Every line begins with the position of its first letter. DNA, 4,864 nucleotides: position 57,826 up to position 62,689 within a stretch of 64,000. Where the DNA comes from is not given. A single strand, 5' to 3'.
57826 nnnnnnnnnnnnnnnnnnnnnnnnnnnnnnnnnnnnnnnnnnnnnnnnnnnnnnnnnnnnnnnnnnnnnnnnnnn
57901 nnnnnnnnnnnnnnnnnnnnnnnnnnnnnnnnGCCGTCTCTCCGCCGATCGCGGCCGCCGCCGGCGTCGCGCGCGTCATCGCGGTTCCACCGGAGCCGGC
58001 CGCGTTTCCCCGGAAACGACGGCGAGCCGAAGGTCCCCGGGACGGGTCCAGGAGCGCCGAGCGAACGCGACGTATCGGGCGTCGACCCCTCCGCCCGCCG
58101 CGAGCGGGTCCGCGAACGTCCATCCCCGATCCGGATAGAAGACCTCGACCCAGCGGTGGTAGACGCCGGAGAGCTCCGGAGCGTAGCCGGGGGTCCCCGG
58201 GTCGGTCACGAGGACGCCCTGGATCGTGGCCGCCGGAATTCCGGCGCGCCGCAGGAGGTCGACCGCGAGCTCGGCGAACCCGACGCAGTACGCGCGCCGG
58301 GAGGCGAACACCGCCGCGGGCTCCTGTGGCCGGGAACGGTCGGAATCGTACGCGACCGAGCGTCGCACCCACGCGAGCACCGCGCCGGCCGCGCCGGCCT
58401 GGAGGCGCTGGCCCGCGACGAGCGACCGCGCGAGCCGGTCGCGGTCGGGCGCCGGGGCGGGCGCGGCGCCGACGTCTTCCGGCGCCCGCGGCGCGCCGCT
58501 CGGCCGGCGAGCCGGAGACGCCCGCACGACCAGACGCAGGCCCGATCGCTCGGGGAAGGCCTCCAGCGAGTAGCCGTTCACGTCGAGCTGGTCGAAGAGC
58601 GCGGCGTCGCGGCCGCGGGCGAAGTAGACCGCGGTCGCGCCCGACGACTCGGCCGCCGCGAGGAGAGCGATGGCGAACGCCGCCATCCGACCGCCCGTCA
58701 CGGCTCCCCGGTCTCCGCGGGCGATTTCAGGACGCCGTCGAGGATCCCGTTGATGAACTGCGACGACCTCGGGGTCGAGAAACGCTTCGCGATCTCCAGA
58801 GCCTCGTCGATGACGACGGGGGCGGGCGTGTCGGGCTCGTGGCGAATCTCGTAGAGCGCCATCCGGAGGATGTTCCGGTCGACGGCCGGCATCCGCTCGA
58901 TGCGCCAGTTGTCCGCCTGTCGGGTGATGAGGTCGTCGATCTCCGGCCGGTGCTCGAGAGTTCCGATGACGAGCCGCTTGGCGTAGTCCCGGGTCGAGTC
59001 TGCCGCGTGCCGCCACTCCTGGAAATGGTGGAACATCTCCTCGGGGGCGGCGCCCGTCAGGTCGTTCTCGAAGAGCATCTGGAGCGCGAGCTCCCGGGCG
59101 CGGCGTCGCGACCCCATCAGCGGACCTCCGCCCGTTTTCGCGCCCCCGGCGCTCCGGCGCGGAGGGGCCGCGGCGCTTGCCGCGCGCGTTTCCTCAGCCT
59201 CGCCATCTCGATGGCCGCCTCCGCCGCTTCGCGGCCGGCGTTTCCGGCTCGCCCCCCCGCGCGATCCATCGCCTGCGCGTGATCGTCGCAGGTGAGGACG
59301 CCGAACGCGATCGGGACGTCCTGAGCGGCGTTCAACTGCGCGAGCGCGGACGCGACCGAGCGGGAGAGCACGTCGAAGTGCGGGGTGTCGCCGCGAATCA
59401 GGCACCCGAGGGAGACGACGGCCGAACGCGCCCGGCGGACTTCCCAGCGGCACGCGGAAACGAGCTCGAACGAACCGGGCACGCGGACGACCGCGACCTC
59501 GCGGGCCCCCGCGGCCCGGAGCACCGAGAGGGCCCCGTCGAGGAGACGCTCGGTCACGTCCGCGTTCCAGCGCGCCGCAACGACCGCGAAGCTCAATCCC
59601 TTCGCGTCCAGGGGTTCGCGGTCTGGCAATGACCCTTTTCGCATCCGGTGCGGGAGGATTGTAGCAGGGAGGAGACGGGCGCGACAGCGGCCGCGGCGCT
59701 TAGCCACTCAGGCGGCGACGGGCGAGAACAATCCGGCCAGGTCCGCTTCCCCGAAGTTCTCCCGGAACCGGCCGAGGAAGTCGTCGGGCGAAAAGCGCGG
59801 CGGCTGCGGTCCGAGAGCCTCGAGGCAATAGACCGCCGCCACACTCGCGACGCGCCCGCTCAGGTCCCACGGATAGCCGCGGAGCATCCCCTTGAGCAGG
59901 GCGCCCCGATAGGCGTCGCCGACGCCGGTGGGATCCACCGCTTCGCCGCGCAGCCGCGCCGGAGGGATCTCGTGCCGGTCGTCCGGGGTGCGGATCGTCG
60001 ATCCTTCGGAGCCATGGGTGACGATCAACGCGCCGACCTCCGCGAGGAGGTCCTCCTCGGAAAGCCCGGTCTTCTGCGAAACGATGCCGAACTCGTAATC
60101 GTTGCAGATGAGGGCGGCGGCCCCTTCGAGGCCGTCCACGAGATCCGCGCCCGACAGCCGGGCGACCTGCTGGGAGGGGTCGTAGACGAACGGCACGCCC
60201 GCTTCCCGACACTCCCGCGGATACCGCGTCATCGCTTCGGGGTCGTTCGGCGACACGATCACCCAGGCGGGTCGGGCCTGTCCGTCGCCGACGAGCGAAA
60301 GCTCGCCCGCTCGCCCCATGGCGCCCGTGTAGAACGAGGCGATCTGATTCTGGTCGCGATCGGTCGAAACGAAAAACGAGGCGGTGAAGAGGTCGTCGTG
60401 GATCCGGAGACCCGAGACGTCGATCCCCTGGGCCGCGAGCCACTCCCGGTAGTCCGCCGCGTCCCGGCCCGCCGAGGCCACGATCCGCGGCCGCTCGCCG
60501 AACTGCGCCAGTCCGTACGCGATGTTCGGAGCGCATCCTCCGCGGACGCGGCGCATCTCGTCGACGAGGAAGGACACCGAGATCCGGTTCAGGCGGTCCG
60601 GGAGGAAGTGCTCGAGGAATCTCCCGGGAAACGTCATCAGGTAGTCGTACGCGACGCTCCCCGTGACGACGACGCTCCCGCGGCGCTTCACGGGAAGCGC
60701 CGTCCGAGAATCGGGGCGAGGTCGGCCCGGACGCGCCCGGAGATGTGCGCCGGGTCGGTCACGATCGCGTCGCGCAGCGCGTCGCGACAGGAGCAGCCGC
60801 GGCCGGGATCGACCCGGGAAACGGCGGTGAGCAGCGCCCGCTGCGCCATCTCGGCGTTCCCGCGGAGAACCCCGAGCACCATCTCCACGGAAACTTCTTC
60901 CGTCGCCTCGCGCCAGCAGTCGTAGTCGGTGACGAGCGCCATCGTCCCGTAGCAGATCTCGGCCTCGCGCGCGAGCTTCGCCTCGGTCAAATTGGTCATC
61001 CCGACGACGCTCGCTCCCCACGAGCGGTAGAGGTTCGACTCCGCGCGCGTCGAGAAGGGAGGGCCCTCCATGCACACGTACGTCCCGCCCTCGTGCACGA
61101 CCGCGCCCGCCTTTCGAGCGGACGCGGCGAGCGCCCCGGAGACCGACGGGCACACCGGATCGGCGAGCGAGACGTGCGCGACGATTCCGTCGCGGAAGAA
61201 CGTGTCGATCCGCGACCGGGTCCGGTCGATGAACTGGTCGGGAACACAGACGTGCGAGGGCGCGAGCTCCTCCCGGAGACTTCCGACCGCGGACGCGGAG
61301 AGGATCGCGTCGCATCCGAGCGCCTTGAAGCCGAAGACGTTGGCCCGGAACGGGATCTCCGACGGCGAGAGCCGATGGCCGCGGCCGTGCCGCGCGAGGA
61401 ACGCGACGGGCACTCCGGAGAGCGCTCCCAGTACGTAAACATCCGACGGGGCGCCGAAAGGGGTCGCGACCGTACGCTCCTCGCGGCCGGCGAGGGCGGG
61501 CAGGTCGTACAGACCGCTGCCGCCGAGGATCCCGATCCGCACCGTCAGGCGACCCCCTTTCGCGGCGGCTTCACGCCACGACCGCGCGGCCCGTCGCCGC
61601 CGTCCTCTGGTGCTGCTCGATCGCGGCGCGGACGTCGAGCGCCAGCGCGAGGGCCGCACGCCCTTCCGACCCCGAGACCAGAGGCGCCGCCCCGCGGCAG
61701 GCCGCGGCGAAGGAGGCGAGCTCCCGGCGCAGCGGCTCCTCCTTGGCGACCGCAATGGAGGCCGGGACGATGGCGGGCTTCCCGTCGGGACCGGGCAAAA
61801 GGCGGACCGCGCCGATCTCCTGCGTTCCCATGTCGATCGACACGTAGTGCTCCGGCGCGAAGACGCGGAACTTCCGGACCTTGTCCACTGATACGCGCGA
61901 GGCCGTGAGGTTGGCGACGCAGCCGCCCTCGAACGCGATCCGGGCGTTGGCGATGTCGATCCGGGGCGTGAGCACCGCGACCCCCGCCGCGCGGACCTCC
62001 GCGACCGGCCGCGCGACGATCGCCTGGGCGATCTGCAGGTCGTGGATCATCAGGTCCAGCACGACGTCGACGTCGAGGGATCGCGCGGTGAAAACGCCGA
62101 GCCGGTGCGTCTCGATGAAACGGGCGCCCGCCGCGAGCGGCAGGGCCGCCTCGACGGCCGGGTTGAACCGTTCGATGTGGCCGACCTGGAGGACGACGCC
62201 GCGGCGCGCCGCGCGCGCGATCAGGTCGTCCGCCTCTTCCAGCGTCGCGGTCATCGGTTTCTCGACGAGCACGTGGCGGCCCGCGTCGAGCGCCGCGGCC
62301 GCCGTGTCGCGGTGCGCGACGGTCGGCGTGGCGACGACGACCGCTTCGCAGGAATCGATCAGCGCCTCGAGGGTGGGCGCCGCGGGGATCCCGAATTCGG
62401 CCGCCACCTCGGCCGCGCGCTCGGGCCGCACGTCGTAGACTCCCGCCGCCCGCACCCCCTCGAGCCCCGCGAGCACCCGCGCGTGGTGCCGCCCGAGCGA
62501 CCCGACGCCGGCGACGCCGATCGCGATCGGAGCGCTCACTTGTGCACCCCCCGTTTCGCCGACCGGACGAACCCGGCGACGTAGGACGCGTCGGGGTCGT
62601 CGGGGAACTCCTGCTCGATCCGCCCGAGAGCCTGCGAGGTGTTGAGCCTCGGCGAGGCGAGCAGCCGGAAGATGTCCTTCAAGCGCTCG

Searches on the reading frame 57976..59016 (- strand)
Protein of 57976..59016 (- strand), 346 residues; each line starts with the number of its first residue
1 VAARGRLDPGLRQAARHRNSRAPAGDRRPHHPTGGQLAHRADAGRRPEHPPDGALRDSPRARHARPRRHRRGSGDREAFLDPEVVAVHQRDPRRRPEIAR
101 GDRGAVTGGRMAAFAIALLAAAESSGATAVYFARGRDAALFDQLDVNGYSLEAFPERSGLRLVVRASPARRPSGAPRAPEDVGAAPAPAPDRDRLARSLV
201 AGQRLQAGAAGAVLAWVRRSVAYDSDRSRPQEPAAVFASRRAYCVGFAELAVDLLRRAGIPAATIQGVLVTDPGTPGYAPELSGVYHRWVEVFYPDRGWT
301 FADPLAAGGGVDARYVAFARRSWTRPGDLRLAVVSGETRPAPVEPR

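Call 4: search_protein_families(library=pfam, proteins=[window:57976-59016:-], max_evalue=0.01)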
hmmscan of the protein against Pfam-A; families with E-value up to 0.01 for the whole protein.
window:57976-59016:- (346 aa): 1 family
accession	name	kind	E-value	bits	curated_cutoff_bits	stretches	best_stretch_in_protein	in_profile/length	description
PF01841.26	Transglut_core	-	4.2e-17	62.8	23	1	194-304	2-108/108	Transglutaminase-like superfamily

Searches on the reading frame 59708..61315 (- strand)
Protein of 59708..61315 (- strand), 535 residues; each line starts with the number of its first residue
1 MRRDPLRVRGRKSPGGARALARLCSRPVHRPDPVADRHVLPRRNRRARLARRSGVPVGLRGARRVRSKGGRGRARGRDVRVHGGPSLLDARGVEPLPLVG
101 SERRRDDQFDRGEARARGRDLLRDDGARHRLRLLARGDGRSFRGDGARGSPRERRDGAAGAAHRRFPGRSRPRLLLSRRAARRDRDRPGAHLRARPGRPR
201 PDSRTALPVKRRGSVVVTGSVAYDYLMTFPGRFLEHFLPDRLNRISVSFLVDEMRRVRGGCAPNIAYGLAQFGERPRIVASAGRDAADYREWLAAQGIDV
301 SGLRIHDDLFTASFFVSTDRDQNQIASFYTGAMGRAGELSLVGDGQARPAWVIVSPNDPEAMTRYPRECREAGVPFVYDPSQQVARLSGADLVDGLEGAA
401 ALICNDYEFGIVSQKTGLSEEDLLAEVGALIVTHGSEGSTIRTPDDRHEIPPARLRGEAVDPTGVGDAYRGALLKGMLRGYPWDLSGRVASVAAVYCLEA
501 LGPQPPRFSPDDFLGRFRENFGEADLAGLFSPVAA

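Call 67: search_protein_families(library=pfam, proteins=[window:59708-61315:-], max_evalue=0.001)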
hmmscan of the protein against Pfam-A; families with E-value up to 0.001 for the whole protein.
window:59708-61315:- (535 aa): 1 family
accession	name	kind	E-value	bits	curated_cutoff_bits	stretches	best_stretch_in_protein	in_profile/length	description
PF00294.29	PfkB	-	2.8e-31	109.4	25.8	1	246-505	24-297/302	pfkB family carbohydrate kinase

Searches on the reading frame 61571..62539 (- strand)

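Call 67: search_protein_families(library=pfam, proteins=[window:61571-62539:-], max_evalue=0.001)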
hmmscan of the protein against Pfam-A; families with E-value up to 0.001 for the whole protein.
window:61571-62539:- (322 aa): 2 families
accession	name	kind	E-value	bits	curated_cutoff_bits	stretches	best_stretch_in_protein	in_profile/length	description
PF01408.29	GFO_IDH_MocA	-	3.5e-29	102.4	24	1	6-121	2-120/120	Oxidoreductase family, NAD-binding Rossmann fold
PF22725.1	GFO_IDH_MocA_C3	-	1.1e-06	29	27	1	156-227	42-117/124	GFO/IDH/MocA C-terminal domain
